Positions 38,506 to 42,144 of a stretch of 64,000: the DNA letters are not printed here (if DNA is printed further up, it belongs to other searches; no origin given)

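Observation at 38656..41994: Multi-cohesin-like T9SS-exported scaffold in the same window as a dockerin-tagged lipase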

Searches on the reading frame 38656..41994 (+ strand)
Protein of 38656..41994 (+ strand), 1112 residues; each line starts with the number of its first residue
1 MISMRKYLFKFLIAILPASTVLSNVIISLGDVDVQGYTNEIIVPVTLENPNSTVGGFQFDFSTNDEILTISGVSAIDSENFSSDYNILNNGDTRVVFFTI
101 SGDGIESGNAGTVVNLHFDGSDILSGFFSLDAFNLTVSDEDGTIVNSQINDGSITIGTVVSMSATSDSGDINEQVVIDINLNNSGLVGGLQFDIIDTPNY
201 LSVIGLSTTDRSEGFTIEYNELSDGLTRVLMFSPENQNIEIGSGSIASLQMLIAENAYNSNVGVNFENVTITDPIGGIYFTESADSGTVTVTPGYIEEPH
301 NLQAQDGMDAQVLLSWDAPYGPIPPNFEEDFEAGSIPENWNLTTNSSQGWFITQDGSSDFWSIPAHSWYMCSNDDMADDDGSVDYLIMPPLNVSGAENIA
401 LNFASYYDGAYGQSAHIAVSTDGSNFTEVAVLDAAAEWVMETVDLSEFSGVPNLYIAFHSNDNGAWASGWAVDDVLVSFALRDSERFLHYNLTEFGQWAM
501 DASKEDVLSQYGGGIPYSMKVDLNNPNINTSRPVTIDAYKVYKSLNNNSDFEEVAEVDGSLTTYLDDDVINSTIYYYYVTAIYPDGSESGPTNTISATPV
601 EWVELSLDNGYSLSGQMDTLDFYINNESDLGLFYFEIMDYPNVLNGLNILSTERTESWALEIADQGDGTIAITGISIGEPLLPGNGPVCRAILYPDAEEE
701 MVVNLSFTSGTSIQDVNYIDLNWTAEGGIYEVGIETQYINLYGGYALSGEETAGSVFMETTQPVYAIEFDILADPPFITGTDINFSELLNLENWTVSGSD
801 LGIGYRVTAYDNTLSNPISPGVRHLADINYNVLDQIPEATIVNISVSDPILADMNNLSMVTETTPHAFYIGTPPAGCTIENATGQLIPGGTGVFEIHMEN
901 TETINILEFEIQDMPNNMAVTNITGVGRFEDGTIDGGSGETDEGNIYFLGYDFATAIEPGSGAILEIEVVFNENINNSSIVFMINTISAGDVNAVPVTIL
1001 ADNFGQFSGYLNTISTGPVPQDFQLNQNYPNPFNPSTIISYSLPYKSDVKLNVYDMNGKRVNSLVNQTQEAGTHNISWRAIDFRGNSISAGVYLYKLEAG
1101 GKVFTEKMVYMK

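Call 3: search_protein_families(library=pfam, proteins=[window:38656-41994:+], max_evalue=1)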
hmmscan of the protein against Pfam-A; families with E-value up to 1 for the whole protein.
window:38656-41994:+ (1112 aa): 5 families
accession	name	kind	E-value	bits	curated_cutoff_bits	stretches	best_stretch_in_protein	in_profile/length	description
PF13860.13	FlgD_ig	-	7.4e-09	35.9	27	1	1043-1099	18-75/79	FlgD Ig-like domain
PF18962.6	Por_Secre_tail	-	2.6e-07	31.3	27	1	1029-1109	2-74/75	Secretion system C-terminal sorting domain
PF13585.12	CHU_C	-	0.022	15.3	27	1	1047-1099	27-72/86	CHU_C Type IX secretion signal domain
PF00041.27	fn3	-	0.048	14.3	25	0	298-323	2-29/84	Fibronectin type III domain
PF00754.31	F5_F8_type_C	-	0.066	13.8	28.2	0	409-462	60-114/127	F5/8 type C domain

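Call 4: search_protein_families(library=ncbifam, proteins=[window:38656-41994:+], max_evalue=1)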
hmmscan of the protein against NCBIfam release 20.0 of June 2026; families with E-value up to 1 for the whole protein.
window:38656-41994:+ (1112 aa): 9 families
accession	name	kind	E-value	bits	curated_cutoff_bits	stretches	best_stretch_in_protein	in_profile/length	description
NF038128.1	choice_anch_J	domain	1.2e-11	45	30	1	327-477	2-162/162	choice-of-anchor J domain-containing protein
TIGR04183.1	Por_Secre_tail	domain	3.6e-11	42.9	23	1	1029-1109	2-70/72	T9SS type A sorting domain-containing protein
NF033707.1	T9SS_sortase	equivalog_domain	4.6e-08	31.2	420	1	1027-1098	1000-1076/1095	type IX secretion system sortase PorU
NF038113.1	T9SSA_dep_M36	equivalog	1.2e-07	30.3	885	1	1025-1109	792-867/869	T9SS-dependent M36 family metallopeptidase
NF005176.1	PRK06655.1-1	equivalog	3.8e-06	27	230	1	1046-1100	96-150/197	flagellar hook assembly protein FlgD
NF047446.1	barrel_OmpL47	domain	0.013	15.9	40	1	1046-1087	15-58/68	OmpL47-type beta-barrel domain-containing protein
NF009277.0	PRK12634.1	equivalog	0.019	15.1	333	1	1049-1093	124-168/221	flagellar basal body rod modification protein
NF053608.1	Lsa66_OmpA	equivalog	0.037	12.4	700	1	1053-1106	183-235/581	fibronectin-binding adhesin Lsa66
NF009453.0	PRK12813.1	equivalog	0.05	13.1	264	1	1047-1099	124-173/223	flagellar basal body rod modification protein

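Call 6: search_solved_structures(query=window:38656-41994:+, max_evalue=10, show_alignments=2)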
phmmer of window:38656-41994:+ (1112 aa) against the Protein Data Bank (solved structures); distinct sequences matched with E-value up to 10: 4.
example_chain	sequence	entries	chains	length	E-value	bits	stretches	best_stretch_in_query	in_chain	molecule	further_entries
3osv_A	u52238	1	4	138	0.018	15.9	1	1040-1099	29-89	Flagellar basal-body rod modification protein FlgD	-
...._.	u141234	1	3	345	2.4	9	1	107-159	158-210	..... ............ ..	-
7sfv_B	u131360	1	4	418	3.1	8.6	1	107-159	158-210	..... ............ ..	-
3j0c_B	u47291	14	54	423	3.2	8.5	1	107-159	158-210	E2 envelope glycoprotein | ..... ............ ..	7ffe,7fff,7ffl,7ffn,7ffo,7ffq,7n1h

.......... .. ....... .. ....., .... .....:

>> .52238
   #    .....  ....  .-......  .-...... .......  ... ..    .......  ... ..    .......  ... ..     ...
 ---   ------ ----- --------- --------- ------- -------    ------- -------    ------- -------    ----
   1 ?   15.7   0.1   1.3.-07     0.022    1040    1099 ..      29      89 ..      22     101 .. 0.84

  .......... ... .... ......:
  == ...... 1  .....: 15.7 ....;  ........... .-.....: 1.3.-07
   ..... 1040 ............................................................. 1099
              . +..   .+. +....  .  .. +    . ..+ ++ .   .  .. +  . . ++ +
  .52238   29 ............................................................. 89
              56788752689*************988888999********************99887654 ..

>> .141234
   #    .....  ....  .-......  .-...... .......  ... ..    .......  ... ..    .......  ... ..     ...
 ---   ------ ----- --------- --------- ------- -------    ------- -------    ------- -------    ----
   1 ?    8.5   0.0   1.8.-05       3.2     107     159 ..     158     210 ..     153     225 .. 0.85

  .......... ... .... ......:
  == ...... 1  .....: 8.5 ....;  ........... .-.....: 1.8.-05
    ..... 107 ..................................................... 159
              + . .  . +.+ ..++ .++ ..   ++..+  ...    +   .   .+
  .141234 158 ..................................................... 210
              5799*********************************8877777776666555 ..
